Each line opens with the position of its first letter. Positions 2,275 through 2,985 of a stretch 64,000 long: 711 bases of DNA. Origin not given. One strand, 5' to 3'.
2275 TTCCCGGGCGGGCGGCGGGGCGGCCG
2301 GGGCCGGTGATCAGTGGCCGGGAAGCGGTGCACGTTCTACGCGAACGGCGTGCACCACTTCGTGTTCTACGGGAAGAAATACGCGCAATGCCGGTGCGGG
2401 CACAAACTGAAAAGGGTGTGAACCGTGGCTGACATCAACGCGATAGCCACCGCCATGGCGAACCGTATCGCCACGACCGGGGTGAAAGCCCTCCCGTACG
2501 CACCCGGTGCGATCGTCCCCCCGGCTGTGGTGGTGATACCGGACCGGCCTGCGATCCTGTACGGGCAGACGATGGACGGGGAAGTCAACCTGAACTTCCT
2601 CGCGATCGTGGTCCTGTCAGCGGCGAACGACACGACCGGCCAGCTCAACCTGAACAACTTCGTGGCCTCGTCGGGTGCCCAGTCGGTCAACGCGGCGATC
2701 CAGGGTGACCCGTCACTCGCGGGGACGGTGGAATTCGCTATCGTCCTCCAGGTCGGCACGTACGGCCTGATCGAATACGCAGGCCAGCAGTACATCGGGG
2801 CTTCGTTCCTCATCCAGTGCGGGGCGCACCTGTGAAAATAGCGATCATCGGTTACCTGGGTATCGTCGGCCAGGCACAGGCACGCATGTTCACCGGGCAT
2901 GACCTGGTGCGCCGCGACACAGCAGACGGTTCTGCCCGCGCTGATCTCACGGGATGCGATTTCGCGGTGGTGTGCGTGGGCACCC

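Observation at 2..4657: Candidate virion-glycosylation module: S/T-rich repeat protein + truncated UDP-sugar dehydrogenase + GT-B glycosyltransferase inside the head-tail/tail gene block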

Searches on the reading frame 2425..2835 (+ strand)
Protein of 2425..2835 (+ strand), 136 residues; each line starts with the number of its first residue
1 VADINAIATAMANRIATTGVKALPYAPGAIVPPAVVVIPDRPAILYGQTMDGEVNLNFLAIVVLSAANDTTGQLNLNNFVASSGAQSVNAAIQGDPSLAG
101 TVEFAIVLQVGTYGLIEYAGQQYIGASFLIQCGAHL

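Call 5: search_protein_families(library=pfam, proteins=[window:2425-2835:+], max_evalue=0.01)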
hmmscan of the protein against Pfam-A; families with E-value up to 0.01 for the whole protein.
window:2425-2835:+ (136 aa): 0 families

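Call 18: search_protein_families(library=phrogs, proteins=[window:2425-2835:+], max_evalue=0.01)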
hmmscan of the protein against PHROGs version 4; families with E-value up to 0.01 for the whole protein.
window:2425-2835:+ (136 aa): 1 family
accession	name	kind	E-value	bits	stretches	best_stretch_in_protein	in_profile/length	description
phrog_17840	-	connector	3.6e-22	79.7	1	2-131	2-132/138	tail terminator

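Call 19: search_protein_families(library=ncbifam, proteins=[window:2425-2835:+], max_evalue=0.01)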
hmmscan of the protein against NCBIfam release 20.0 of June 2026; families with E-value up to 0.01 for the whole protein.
window:2425-2835:+ (136 aa): 0 families
